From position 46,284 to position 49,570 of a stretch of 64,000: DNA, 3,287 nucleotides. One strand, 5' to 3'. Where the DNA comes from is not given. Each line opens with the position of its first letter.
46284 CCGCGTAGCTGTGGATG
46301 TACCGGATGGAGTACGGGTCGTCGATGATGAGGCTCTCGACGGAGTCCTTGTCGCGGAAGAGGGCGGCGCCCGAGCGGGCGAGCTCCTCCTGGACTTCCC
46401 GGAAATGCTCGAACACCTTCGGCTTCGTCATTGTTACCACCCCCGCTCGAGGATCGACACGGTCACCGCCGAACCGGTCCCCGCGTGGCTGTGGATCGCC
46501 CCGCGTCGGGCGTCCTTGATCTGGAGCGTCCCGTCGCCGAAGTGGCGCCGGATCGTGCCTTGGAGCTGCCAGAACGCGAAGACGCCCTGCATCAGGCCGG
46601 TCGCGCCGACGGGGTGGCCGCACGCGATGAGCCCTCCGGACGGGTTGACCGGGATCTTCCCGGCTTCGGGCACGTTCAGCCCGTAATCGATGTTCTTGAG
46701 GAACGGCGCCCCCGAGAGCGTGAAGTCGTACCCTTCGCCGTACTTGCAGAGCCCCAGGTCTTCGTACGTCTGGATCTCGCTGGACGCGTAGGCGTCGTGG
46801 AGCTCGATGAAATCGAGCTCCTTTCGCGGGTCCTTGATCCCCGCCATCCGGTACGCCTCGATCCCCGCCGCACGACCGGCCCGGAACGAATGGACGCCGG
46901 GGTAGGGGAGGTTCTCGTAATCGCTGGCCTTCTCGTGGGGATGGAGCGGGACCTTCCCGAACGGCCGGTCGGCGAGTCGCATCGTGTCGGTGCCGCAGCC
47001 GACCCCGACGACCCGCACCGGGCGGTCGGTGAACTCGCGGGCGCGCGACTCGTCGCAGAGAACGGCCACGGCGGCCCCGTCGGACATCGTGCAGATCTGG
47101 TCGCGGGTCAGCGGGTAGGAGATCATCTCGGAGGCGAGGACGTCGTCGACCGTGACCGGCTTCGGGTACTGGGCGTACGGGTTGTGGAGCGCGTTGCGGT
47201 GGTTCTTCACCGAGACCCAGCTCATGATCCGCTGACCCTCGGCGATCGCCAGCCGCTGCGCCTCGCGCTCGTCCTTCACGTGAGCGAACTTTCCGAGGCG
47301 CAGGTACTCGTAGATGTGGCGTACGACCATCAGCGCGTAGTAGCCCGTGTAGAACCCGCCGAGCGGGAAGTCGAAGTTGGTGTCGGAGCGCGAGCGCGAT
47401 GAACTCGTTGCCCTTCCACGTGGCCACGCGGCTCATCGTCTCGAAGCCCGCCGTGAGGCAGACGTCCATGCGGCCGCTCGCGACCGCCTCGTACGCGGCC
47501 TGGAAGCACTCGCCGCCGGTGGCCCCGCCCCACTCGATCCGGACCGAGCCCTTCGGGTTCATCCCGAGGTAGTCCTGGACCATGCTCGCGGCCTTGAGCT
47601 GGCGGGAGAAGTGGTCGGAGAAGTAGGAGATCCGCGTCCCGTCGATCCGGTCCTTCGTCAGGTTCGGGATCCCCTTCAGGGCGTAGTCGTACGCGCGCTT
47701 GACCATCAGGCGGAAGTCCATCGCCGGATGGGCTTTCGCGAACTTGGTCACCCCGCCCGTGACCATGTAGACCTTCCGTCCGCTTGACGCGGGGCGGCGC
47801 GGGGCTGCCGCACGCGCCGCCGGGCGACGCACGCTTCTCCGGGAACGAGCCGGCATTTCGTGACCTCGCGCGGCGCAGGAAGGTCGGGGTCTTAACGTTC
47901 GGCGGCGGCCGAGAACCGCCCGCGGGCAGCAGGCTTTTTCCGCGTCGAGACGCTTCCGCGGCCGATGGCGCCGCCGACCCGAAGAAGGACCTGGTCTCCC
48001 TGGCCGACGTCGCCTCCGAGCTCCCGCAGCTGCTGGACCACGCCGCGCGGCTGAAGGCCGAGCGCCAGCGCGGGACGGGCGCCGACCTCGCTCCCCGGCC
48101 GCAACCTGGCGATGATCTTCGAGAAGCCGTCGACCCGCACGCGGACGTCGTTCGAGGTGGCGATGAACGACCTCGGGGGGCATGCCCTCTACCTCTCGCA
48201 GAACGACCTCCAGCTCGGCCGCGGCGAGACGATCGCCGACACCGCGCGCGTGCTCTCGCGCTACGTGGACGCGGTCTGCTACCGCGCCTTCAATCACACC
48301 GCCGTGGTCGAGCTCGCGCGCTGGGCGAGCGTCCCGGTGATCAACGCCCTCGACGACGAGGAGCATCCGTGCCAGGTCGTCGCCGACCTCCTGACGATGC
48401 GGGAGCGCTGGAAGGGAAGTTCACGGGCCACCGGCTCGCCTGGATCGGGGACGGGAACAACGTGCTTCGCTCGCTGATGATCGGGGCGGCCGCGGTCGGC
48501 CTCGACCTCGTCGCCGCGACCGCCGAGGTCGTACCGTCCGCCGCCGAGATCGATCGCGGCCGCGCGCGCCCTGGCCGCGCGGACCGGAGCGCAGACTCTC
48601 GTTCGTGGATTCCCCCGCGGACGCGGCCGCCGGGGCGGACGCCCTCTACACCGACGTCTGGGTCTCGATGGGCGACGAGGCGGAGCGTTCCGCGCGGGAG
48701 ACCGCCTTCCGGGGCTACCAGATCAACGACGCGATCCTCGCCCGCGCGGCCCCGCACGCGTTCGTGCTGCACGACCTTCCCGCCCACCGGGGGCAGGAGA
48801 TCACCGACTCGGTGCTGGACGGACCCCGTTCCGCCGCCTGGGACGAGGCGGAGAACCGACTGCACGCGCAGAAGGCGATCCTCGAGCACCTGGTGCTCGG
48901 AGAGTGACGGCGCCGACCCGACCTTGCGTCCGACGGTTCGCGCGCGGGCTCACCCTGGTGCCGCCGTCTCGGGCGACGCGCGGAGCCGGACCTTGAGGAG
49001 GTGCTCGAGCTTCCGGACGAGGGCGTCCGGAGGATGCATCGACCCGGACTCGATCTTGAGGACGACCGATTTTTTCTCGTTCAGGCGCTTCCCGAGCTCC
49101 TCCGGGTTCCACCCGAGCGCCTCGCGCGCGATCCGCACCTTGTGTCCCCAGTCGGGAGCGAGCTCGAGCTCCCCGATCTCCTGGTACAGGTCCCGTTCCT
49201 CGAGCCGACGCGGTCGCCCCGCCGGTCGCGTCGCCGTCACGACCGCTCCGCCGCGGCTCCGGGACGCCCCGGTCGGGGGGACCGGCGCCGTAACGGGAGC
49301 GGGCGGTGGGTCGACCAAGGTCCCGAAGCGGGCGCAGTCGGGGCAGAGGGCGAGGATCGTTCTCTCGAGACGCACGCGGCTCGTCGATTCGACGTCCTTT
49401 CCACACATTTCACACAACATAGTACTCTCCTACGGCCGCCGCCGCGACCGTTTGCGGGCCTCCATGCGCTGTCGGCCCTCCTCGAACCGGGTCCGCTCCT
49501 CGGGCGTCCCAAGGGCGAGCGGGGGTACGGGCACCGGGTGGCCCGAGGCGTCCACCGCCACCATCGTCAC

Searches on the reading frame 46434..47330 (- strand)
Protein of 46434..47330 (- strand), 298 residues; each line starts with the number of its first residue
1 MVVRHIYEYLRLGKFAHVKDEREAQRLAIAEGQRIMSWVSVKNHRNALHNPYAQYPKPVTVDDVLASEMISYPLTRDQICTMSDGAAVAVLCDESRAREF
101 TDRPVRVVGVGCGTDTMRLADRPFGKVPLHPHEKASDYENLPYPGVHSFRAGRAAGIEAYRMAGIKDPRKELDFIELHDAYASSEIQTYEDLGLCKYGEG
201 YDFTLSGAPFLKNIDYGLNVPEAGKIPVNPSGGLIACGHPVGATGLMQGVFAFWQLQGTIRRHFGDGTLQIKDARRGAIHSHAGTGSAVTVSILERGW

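Call 26: search_protein_families(library=pfam, proteins=[window:46434-47330:-], max_evalue=0.001)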
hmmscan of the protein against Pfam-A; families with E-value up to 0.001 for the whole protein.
window:46434-47330:- (298 aa): 2 families
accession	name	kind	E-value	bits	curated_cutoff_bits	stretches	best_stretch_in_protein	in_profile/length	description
PF22691.2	Thiolase_C_1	-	1.1e-24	87.3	28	1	149-296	17-144/144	Thiolase C-terminal domain-like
PF02803.24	Thiolase_C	-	6e-07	29.6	27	1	163-251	35-92/123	Thiolase, C-terminal domain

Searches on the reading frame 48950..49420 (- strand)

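Call 26: search_protein_families(library=pfam, proteins=[window:48950-49420:-], max_evalue=0.001)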
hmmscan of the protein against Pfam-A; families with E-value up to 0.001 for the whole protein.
window:48950-49420:- (156 aa): 2 families
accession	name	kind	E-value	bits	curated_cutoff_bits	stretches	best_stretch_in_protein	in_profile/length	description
PF01381.28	HTH_3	-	1.8e-08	34.8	23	1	96-146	2-52/55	Helix-turn-helix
PF13560.12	HTH_31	-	4.2e-05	24.2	27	1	92-144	3-56/64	Helix-turn-helix domain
